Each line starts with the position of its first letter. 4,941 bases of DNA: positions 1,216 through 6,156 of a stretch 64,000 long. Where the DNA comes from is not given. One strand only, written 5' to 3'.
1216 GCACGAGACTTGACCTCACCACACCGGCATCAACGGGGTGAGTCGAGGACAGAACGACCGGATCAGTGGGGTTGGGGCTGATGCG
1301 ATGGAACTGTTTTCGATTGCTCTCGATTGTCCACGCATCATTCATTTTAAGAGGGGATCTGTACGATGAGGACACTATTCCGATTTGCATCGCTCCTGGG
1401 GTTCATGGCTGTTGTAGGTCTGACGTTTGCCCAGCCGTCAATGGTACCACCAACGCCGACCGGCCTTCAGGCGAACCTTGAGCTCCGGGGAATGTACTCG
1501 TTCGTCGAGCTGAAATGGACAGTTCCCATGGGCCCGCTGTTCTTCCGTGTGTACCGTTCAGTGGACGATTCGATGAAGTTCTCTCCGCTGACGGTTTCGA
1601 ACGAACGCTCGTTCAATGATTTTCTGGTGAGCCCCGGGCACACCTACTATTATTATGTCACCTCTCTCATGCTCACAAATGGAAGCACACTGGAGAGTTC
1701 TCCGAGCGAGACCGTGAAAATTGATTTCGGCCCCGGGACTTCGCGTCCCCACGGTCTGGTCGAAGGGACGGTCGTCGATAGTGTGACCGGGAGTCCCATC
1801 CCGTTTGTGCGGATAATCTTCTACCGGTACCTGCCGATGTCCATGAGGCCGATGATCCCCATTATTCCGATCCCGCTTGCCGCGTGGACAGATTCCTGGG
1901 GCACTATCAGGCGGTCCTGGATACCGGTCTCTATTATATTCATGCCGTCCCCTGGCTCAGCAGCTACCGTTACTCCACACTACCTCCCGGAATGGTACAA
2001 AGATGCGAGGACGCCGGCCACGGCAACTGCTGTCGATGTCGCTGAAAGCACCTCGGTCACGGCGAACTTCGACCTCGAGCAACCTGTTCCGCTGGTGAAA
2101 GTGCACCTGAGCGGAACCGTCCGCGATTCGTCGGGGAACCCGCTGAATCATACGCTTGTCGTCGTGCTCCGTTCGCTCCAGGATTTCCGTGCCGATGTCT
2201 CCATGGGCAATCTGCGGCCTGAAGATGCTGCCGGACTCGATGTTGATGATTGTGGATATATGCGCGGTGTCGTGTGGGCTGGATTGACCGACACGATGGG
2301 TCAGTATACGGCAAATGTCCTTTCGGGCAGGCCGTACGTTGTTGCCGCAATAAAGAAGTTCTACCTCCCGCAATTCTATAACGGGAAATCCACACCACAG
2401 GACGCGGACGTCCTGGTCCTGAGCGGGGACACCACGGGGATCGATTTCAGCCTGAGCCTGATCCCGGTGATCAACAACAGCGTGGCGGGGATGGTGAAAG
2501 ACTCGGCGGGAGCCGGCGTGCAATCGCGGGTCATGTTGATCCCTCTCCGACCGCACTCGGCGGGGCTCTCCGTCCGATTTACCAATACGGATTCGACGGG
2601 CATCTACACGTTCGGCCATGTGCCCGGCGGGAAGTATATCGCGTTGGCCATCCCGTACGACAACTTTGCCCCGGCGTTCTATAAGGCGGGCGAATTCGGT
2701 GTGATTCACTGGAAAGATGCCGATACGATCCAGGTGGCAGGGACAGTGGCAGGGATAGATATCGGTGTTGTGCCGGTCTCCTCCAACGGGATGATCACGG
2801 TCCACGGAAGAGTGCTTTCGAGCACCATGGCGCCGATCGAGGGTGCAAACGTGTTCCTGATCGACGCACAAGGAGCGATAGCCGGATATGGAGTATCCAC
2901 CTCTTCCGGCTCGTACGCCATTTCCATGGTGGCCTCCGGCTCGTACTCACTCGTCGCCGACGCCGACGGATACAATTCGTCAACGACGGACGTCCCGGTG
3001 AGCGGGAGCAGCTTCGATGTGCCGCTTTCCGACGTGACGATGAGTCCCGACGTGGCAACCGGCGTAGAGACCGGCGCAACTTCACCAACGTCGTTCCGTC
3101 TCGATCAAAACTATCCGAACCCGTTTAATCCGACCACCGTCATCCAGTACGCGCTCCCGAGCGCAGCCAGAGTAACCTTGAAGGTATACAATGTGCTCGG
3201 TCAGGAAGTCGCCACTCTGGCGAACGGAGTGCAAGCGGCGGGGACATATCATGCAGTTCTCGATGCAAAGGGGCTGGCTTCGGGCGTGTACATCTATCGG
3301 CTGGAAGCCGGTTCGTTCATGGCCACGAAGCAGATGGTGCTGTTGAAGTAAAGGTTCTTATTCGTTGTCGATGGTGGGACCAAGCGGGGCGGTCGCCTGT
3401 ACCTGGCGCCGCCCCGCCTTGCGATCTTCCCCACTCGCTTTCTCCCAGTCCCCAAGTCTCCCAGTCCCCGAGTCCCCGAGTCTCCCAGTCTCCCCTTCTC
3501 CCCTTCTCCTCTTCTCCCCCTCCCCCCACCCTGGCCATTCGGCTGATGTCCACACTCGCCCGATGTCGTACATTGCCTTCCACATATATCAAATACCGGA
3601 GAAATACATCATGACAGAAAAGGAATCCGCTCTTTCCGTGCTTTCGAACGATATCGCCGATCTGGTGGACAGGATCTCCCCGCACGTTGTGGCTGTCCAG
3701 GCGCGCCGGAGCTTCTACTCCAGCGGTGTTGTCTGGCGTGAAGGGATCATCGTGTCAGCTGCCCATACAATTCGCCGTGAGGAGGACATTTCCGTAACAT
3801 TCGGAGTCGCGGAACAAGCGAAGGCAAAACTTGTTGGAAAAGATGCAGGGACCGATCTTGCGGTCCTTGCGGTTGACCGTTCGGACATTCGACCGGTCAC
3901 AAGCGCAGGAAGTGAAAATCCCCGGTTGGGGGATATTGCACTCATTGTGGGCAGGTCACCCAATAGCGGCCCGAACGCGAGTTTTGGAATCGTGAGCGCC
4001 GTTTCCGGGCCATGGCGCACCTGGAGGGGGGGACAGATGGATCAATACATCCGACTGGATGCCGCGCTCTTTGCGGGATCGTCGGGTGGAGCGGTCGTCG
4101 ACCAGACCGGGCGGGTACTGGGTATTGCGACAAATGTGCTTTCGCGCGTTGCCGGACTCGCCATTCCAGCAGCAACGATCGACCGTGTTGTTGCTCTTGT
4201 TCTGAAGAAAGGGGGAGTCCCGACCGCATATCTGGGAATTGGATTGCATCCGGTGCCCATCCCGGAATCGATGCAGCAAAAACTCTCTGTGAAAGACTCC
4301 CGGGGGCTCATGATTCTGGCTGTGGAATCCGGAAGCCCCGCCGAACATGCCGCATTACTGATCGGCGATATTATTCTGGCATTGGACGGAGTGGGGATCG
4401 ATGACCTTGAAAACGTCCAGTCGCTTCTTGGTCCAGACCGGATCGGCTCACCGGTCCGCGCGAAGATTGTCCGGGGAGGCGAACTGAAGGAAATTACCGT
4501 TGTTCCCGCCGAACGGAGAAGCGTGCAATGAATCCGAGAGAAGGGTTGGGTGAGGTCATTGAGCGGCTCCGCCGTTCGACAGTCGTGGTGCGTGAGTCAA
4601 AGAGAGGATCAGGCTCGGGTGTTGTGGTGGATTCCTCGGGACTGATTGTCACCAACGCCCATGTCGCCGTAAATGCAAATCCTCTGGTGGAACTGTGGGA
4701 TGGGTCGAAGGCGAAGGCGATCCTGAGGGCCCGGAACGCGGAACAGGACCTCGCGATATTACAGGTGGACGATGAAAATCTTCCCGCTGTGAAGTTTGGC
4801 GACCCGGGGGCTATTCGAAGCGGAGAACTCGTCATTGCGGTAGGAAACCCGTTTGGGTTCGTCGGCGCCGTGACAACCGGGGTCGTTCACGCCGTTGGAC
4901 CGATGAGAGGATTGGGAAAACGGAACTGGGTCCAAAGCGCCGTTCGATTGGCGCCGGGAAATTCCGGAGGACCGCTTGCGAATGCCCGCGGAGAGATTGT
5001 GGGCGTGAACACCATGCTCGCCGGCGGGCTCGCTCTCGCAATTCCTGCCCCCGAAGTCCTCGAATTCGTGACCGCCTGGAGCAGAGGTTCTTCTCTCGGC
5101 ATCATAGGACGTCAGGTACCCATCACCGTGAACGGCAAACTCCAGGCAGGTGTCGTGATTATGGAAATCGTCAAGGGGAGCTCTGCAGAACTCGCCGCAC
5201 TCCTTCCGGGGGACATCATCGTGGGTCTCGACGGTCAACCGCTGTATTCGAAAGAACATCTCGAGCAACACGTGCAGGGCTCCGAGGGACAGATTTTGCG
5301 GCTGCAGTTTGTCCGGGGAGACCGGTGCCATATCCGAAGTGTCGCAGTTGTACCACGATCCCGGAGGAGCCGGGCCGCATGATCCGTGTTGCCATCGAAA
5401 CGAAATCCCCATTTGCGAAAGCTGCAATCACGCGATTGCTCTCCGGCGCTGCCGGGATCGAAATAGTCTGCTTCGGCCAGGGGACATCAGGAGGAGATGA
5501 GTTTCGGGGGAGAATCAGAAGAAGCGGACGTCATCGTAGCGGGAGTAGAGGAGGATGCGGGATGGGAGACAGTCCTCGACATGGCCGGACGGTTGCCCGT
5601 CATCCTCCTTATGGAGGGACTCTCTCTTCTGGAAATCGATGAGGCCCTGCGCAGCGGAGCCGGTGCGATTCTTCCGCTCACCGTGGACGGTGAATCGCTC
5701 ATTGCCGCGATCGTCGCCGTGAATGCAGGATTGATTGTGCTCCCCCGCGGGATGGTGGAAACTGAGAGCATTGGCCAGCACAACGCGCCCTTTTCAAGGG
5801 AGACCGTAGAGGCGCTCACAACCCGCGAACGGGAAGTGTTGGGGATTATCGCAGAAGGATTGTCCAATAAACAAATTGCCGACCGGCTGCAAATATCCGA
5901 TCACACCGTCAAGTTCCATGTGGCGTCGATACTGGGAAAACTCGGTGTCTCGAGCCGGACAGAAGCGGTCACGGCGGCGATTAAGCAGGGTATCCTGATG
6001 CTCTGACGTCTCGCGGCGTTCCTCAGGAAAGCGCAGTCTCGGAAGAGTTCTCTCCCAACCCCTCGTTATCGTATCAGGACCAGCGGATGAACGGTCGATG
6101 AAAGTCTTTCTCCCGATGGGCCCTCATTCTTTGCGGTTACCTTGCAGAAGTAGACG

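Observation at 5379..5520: LuxR regulator with a fully degenerate (pseudo-)receiver domain, split by a 1-nt indel in a G5 homopolymer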

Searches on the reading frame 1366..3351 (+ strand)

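Call 59: search_protein_families(library=pfam, proteins=[window:1366-3351:+], max_evalue=0.00001)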
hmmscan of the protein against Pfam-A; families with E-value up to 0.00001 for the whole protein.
window:1366-3351:+ (661 aa): 4 families
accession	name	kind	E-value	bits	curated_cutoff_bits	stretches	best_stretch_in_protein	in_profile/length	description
PF13620.12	CarboxypepD_reg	-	9.5e-24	84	32.3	1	478-548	1-72/82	Carboxypeptidase regulatory-like domain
PF13715.12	CarbopepD_reg_2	-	9.5e-10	38.8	32.2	0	479-548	1-67/88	CarboxypepD_reg-like domain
PF18962.6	Por_Secre_tail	-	2.7e-09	37.6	27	1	583-657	2-73/75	Secretion system C-terminal sorting domain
PF17210.9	SdrD_B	-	2.8e-07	31.2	29.7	0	489-543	22-77/112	SdrD B-like domain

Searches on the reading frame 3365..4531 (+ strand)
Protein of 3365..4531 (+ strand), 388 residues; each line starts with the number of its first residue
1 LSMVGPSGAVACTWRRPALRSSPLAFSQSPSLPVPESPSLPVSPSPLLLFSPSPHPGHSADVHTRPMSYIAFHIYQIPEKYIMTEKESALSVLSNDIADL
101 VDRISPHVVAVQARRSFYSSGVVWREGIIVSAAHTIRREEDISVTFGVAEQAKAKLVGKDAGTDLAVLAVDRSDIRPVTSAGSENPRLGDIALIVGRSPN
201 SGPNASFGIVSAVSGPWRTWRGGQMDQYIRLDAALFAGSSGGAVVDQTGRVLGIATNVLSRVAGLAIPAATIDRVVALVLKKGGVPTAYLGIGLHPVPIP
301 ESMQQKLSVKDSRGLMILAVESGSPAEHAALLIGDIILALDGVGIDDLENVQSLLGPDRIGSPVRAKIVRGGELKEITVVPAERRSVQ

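Call 4: search_protein_families(library=pfam, proteins=[window:3365-4531:+], max_evalue=1)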
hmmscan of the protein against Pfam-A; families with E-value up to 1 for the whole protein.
window:3365-4531:+ (388 aa): 5 families
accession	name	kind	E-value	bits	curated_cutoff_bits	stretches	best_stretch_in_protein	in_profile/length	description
PF13365.12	Trypsin_2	-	1.1e-25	91.5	27.6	1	120-254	2-144/144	Trypsin-like peptidase domain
PF13180.12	PDZ_2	-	1.5e-12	48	27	1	310-379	9-78/80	PDZ domain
PF17820.7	PDZ_6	-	6.6e-08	32.6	27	1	317-355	2-40/54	PDZ domain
PF00089.32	Trypsin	-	3.6e-06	27.4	20.6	1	105-257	12-197/220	Trypsin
PF00595.29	PDZ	-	0.0016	19.2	23.2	1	311-351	21-63/81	PDZ domain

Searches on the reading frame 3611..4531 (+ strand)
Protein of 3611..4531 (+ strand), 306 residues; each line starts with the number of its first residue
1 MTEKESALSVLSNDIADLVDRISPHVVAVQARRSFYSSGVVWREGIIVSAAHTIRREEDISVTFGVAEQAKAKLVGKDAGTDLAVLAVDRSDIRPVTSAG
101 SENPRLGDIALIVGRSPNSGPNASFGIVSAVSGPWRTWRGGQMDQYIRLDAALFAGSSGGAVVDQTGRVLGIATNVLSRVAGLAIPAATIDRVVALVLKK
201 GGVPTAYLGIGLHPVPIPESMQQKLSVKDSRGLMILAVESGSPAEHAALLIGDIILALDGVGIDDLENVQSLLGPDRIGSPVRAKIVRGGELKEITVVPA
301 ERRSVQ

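Call 36: search_protein_families(library=ncbifam, proteins=[window:3611-4531:+], max_evalue=0.001)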
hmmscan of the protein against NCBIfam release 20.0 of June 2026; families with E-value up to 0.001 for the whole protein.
window:3611-4531:+ (306 aa): 12 families
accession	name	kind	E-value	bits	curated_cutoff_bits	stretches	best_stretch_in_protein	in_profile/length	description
TIGR02037.1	degP_htrA_DO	subfamily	1.3e-50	172.6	416.2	1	34-298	59-326/434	Do family serine endopeptidase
NF041521.1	HhoA_HhoB_HtrA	equivalog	3.9e-38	131.6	450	1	34-301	57-333/335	HhoA/HhoB/HtrA family serine endopeptidase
TIGR02038.1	protease_degS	equivalog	5e-37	127.8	422.95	1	37-301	80-348/351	outer membrane-stress sensor serine endopeptidase DegS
NF047968.1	SerProtHtrA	equivalog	5.2e-32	111.6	470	1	37-297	89-355/357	serine protease HtrA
NF007526.1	PRK10139.1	equivalog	5.2e-28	97.9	756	1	38-298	94-358/456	serine endoprotease DegQ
NF008147.1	PRK10898.1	equivalog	3.6e-27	95.4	408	1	36-290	79-338/352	outer membrane-stress sensor serine endopeptidase DegS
NF008189.1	PRK10942.1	equivalog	1.3e-26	93.1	720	1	38-298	116-380/477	serine endoprotease DegP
NF050055.1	SerProtHtrAMycob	equivalog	4.2e-20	72.1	800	1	30-300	222-499/502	serine protease HtrA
NF040960.1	MamE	equivalog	1.8e-16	59.9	800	2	206-298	444-534/659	magnetosome formation protease MamE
NF053637.1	SerProtHtrAspr2045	equivalog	7.6e-15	54.7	650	1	44-297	116-384/394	serine protease HtrA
NF033740.0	MarP_fam_protase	equivalog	1.6e-13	50.5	250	1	27-196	203-376/390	MarP family serine protease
NF040961.1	MamO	equivalog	1.8e-08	33.2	800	1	23-195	83-265/648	magnetosome protein MamO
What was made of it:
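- On HtrA/DegP (S1C) proteases (the two upstream genes): The alignments start at profile position about 55-59 of the DegP model (call 36).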

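Call 37: search_protein_families(library=padloc, proteins=[window:3611-4531:+], max_evalue=0.001)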
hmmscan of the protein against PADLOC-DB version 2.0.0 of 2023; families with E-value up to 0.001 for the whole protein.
window:3611-4531:+ (306 aa): 2 families
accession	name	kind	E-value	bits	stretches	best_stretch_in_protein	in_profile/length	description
PDLC02960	RT-Protease_XI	-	1.4e-11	42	1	26-193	340-503/506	single gene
PDLC02959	RT-Protease_XI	-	2e-09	34.9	1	32-176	347-489/510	single gene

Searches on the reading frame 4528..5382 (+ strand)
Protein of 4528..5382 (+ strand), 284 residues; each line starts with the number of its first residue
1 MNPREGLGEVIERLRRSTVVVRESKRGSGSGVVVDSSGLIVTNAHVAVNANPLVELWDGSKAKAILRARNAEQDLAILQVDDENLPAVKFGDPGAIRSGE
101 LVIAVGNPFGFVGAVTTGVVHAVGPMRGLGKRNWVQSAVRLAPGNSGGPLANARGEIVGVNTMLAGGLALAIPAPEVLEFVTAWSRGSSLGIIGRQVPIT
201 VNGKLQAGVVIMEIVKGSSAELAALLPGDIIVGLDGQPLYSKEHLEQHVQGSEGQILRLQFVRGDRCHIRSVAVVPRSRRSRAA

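Call 4: search_protein_families(library=pfam, proteins=[window:4528-5382:+], max_evalue=1)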
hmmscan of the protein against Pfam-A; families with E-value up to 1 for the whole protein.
window:4528-5382:+ (284 aa): 9 families
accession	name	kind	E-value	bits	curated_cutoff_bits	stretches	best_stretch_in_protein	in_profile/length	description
PF13365.12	Trypsin_2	-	8.9e-28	98.3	27.6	1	29-160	1-144/144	Trypsin-like peptidase domain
PF17820.7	PDZ_6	-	1.2e-08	35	27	1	210-263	1-54/54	PDZ domain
PF00089.32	Trypsin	-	2e-08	34.7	20.6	1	28-164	26-198/220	Trypsin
PF13180.12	PDZ_2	-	9.9e-07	29.4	27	1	205-266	10-72/80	PDZ domain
PF04495.20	GRASP55_65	-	1.8e-06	28.7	27.7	1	183-278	21-115/138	GRASP55/65 PDZ-like domain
PF00595.29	PDZ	-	3.2e-06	27.9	23.2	1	202-247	21-65/81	PDZ domain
PF10459.15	Peptidase_S46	-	6.8e-05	22.2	22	2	26-49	46-69/698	Peptidase S46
PF14685.13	PDZ_Tricorn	-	0.01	16.2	25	1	227-274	42-88/88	Tricorn protease PDZ domain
PF05579.19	Peptidase_S32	-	0.029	14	24.7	0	15-91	102-176/297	Equine arteritis virus serine endopeptidase S32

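Call 14: find_encoding_contigs(protein=window:4528-5382:+, flank=4000, max_places=10)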
Protein window:4528-5382:+ (284 aa): 3 contigs read that carry it; 3 places shown.
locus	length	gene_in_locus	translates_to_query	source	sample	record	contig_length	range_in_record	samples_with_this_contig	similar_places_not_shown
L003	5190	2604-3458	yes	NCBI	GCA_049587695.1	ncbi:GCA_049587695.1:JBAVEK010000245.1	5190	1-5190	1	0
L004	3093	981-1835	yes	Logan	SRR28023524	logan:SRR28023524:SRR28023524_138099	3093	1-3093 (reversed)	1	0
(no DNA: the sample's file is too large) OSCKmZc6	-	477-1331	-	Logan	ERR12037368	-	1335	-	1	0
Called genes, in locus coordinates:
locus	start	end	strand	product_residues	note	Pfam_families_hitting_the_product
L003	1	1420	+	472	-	PF07210:DUF1416 (faint), PF13860:FlgD_ig (faint), PF13715:CarbopepD_reg_2 (faint), PF23193:NOMO_3rd (faint), PF17210:SdrD_B (faint), PF22904:NOMO1-like_2nd (faint), PF13620:CarboxypepD_reg, PF18962:Por_Secre_tail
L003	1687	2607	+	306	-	PF00089:Trypsin (weak), PF13365:Trypsin_2, PF13180:PDZ_2, PF17820:PDZ_6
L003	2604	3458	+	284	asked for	PF00089:Trypsin, PF13365:Trypsin_2, PF04495:GRASP55_65 (weak), PF00595:PDZ (weak), PF13180:PDZ_2 (weak), PF17820:PDZ_6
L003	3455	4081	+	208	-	PF08281:Sigma70_r4_2 (weak), PF00196:GerE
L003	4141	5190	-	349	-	PF00933:Glyco_hydro_3, PF18962:Por_Secre_tail (weak), PF13860:FlgD_ig (weak)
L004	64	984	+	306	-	PF00089:Trypsin (weak), PF13365:Trypsin_2, PF13180:PDZ_2, PF17820:PDZ_6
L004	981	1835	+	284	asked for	PF00089:Trypsin, PF13365:Trypsin_2, PF04495:GRASP55_65 (weak), PF00595:PDZ (weak), PF13180:PDZ_2 (weak), PF17820:PDZ_6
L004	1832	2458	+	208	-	PF08281:Sigma70_r4_2 (weak), PF00196:GerE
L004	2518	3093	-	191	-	?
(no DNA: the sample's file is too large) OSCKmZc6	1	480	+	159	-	?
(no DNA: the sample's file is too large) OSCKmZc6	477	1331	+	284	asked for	PF00089:Trypsin, PF13365:Trypsin_2, PF04495:GRASP55_65 (weak), PF00595:PDZ (weak), PF13180:PDZ_2 (weak), PF17820:PDZ_6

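Call 36: search_protein_families(library=ncbifam, proteins=[window:4528-5382:+], max_evalue=0.001)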
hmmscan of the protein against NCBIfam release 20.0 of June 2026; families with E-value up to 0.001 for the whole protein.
window:4528-5382:+ (284 aa): 16 families
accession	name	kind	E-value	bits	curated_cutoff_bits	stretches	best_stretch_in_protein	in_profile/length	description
TIGR02037.1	degP_htrA_DO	subfamily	7.2e-54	183.3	416.2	1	22-268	55-321/434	Do family serine endopeptidase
NF041521.1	HhoA_HhoB_HtrA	equivalog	6.4e-45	153.9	450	2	22-176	52-215/335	HhoA/HhoB/HtrA family serine endopeptidase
NF047968.1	SerProtHtrA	equivalog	6.7e-38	131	470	1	13-263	73-346/357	serine protease HtrA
TIGR02038.1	protease_degS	equivalog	3.2e-32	112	422.95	1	24-263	75-335/351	outer membrane-stress sensor serine endopeptidase DegS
NF007526.1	PRK10139.1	equivalog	4.3e-32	111.4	756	1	26-267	90-352/456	serine endoprotease DegQ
NF008147.1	PRK10898.1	equivalog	5.2e-31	108.1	408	1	25-266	76-339/352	outer membrane-stress sensor serine endopeptidase DegS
NF008189.1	PRK10942.1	equivalog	2.9e-30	105.2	720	1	24-249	110-355/477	serine endoprotease DegP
NF050055.1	SerProtHtrAMycob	equivalog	5.7e-27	94.8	800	1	22-239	222-462/502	serine protease HtrA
NF040960.1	MamE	equivalog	1e-22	80.5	800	2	26-180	121-289/659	magnetosome formation protease MamE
NF033740.0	MarP_fam_protase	equivalog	1.6e-14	53.8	250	1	24-160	208-350/390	MarP family serine protease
NF053637.1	SerProtHtrAspr2045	equivalog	1.1e-13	50.9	650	1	28-162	104-252/394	serine protease HtrA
NF040961.1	MamO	equivalog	4.5e-07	28.6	800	1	27-166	98-245/648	magnetosome protein MamO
NF050173.1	tryp_MXAN_2756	equivalog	4.8e-05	23.2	200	1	4-103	27-124/199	MXAN_2756 family trypsin-like serine endoprotease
TIGR00225.1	prc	subfamily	7.4e-05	22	218.6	1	199-265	59-122/335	C-terminal processing peptidase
TIGR00054.1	TIGR00054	equivalog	0.00027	19.9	147.55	1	206-267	201-262/421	RIP metalloprotease RseP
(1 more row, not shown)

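Call 37: search_protein_families(library=padloc, proteins=[window:4528-5382:+], max_evalue=0.001)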
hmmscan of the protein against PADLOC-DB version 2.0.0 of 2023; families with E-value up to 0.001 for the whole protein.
window:4528-5382:+ (284 aa): 2 families
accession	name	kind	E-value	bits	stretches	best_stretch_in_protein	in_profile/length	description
PDLC02960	RT-Protease_XI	-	8.9e-13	46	1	13-162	333-484/506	single gene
PDLC02959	RT-Protease_XI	-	2.1e-12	44.8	1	13-162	335-487/510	single gene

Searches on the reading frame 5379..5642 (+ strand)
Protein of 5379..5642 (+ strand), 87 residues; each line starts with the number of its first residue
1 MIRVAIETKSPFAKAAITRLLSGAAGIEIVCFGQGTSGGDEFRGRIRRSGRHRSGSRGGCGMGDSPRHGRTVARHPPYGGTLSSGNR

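Call 40: find_encoding_contigs(protein=window:5379-5642:+, flank=3000, max_places=6)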
Protein window:5379-5642:+ (87 aa): no gene with exactly this product is on record in the collection.

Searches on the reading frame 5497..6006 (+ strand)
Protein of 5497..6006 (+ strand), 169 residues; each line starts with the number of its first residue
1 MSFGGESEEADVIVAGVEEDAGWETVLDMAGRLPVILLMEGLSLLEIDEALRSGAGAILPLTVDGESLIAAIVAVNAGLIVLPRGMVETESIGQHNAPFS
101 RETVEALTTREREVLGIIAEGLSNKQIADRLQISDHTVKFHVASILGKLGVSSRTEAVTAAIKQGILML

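Call 15: find_encoding_contigs(protein=window:5497-6006:+, flank=4000, max_places=10)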
Protein window:5497-6006:+ (169 aa): no gene with exactly this product is on record in the collection.
